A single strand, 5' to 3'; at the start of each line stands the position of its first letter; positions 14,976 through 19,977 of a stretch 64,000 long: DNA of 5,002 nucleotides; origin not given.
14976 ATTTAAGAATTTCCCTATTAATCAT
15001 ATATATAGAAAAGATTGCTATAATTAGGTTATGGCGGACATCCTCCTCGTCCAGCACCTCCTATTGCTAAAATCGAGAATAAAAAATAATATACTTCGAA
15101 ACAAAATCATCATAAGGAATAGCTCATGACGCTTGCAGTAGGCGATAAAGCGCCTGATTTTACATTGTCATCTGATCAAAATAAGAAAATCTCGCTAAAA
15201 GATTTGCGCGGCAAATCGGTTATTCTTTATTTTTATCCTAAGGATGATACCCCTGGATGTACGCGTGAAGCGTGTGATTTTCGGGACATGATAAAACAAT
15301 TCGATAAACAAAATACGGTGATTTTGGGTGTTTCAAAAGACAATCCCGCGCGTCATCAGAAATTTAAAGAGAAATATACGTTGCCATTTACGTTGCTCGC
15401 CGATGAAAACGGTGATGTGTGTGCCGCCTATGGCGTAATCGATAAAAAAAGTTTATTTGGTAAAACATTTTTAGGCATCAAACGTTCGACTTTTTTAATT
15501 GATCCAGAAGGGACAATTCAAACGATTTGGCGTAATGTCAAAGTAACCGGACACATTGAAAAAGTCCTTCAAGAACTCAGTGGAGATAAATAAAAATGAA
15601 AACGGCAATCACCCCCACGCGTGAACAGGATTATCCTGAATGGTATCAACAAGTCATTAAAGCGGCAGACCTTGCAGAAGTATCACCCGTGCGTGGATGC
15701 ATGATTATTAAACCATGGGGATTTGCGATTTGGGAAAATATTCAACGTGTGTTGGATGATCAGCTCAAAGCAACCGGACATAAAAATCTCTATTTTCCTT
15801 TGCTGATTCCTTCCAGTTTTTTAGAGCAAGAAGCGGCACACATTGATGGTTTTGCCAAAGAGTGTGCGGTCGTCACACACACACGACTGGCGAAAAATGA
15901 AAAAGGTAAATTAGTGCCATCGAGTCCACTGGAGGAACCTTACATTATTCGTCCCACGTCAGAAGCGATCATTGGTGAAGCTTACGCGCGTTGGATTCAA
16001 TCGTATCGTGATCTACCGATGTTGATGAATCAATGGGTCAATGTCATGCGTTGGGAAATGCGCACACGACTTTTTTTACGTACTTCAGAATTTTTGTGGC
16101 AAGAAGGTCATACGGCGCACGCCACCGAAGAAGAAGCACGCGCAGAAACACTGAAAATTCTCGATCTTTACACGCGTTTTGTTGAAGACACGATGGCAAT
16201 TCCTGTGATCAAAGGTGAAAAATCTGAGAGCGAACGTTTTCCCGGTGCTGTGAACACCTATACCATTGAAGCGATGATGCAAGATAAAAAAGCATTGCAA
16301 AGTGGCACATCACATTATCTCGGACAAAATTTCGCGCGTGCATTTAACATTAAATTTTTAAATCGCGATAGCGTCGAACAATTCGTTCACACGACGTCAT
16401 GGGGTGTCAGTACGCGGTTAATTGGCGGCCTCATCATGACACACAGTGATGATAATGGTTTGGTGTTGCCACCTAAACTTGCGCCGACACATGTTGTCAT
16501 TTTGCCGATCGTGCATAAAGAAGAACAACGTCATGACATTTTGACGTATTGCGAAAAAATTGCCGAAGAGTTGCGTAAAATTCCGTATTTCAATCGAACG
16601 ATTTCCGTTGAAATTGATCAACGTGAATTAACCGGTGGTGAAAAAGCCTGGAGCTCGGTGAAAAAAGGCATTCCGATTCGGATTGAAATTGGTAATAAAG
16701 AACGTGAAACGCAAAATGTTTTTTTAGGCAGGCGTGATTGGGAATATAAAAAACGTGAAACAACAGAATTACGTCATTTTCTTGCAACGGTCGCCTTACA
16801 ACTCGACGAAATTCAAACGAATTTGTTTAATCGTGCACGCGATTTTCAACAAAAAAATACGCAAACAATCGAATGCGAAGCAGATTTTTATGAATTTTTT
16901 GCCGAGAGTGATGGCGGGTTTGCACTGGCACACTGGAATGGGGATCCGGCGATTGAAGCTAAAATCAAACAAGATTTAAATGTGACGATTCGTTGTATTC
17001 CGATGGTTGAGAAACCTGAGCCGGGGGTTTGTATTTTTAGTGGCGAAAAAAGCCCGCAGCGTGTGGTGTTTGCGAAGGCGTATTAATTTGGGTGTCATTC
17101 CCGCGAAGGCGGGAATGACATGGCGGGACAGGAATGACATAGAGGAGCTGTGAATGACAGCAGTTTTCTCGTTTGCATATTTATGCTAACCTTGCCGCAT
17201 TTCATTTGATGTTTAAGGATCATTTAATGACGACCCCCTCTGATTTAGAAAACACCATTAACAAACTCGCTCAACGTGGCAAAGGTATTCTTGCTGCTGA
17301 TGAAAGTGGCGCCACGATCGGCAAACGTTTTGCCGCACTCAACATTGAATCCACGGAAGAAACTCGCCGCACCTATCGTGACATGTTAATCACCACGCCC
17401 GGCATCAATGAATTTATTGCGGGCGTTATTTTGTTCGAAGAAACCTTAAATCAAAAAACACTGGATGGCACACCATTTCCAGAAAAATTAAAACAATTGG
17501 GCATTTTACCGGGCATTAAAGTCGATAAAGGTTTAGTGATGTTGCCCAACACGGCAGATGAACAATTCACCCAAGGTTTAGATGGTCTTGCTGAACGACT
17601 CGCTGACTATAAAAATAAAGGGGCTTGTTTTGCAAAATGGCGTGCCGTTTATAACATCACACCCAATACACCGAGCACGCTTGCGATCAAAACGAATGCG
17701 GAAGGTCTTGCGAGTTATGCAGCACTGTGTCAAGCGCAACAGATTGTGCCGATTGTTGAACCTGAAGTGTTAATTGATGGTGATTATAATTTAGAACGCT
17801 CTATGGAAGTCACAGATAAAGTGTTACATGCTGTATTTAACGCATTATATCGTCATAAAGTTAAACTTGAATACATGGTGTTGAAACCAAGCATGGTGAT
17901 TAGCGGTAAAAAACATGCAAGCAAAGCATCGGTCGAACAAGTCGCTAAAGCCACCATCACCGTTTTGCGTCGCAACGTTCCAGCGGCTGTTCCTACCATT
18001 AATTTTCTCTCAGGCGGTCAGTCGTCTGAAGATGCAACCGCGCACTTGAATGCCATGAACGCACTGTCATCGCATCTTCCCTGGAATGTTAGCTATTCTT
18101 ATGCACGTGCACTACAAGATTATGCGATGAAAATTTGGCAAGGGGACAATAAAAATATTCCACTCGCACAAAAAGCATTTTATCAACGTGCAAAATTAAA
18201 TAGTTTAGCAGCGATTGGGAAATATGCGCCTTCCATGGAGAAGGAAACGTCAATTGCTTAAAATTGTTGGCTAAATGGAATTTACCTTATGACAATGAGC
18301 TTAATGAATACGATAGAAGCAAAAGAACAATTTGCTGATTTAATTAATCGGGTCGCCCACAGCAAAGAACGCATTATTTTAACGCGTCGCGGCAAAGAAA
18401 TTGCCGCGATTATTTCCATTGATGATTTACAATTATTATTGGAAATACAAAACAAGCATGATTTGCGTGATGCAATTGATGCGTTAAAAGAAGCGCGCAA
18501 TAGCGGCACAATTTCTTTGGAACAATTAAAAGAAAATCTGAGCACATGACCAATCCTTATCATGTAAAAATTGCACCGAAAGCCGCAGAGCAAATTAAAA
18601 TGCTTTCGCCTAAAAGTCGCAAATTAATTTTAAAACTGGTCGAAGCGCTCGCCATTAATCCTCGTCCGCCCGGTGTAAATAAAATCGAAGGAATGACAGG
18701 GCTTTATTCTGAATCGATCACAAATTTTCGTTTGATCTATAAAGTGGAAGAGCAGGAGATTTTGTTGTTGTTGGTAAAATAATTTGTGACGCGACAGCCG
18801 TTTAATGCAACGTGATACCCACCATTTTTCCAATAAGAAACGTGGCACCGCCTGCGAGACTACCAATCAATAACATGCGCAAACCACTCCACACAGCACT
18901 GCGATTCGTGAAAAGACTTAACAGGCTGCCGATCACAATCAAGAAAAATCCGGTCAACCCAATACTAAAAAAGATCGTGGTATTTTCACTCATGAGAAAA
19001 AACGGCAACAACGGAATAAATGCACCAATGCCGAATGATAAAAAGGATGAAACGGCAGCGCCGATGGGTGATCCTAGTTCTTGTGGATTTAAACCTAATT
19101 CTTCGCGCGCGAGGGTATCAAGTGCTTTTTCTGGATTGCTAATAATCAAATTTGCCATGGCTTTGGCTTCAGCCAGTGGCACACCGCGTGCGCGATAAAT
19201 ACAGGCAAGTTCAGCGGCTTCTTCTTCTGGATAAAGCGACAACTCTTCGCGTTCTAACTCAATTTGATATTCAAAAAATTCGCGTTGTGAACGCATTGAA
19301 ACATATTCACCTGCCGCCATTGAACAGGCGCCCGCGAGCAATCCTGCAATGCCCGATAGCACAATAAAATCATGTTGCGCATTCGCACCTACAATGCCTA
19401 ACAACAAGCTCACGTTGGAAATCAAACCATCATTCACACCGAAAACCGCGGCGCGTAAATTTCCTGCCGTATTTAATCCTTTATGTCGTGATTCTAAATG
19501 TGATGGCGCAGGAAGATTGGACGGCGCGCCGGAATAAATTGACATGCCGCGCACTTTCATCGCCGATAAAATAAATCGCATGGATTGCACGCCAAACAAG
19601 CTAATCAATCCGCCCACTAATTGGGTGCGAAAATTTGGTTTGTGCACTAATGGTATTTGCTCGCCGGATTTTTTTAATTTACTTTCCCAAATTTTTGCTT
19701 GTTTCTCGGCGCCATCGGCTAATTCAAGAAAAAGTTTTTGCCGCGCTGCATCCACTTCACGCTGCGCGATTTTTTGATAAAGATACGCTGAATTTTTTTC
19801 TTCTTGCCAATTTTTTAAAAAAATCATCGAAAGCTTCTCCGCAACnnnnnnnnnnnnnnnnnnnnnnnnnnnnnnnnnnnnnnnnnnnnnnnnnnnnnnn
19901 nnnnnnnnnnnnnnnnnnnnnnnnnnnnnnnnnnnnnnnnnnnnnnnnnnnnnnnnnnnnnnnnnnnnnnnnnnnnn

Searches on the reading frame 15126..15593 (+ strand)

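Call 91: search_protein_families(library=pfam, proteins=[window:15126-15593:+], max_evalue=0.0001)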
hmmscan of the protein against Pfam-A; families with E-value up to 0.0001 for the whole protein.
window:15126-15593:+ (155 aa): 2 families
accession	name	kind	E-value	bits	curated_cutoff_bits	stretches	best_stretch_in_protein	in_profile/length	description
PF00578.27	AhpC-TSA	-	1.7e-44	151.2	26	1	5-133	1-123/124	AhpC/TSA family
PF08534.16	Redoxin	-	7.9e-23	81.3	26.6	1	5-134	2-131/148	Redoxin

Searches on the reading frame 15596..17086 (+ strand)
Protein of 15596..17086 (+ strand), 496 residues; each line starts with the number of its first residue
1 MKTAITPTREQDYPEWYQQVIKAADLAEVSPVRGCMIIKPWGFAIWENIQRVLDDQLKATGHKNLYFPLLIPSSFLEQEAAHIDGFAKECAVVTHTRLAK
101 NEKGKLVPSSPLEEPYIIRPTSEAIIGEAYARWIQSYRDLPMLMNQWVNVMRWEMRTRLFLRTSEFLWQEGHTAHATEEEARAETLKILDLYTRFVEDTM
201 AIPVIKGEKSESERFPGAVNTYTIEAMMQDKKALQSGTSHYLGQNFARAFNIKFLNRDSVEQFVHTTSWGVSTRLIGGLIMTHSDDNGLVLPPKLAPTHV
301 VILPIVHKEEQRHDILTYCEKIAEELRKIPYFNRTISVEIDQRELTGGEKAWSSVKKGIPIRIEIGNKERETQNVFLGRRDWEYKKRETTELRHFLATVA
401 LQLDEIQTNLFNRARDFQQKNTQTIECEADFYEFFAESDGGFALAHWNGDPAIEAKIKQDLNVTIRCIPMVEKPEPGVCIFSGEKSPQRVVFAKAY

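Call 91: search_protein_families(library=pfam, proteins=[window:15596-17086:+], max_evalue=0.0001)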
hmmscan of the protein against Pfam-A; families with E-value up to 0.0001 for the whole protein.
window:15596-17086:+ (496 aa): 3 families
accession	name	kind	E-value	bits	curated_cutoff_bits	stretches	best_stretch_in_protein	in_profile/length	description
PF00587.30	tRNA-synt_2b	-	1.8e-19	70.9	29.3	1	111-279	6-175/179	tRNA synthetase class II core domain (G, H, P, S and T)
PF09180.16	ProRS-C_1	-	9.1e-16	58.2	31.5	1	439-496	10-71/71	Prolyl-tRNA synthetase, C-terminal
PF03129.25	HGTP_anticodon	-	1.2e-09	38.6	21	1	299-383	1-77/94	Anticodon binding domain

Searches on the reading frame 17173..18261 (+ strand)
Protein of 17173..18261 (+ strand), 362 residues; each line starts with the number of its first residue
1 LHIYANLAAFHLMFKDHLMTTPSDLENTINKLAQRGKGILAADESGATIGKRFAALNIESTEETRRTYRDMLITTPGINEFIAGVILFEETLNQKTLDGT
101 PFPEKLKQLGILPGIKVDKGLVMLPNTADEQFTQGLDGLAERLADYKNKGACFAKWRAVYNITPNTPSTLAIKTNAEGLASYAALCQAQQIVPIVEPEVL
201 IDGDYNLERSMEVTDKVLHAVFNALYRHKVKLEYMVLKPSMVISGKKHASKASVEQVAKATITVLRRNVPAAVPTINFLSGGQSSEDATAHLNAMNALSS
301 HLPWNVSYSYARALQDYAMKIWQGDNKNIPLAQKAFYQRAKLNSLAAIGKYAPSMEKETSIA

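Call 91: search_protein_families(library=pfam, proteins=[window:17173-18261:+], max_evalue=0.0001)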
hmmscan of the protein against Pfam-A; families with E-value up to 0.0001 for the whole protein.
window:17173-18261:+ (362 aa): 1 family
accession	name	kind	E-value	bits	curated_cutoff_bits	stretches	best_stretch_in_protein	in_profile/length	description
PF00274.25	Glycolytic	-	2.5e-141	471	22.2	1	25-358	2-336/349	Fructose-bisphosphate aldolase class-I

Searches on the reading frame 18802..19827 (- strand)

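Call 91: search_protein_families(library=pfam, proteins=[window:18802-19827:-], max_evalue=0.0001)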
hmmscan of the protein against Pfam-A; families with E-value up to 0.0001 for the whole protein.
window:18802-19827:- (341 aa): 1 family
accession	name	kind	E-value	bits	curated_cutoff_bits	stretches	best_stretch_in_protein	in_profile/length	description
PF01988.24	VIT1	-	1e-69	235.1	28.1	1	124-334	1-214/214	VIT family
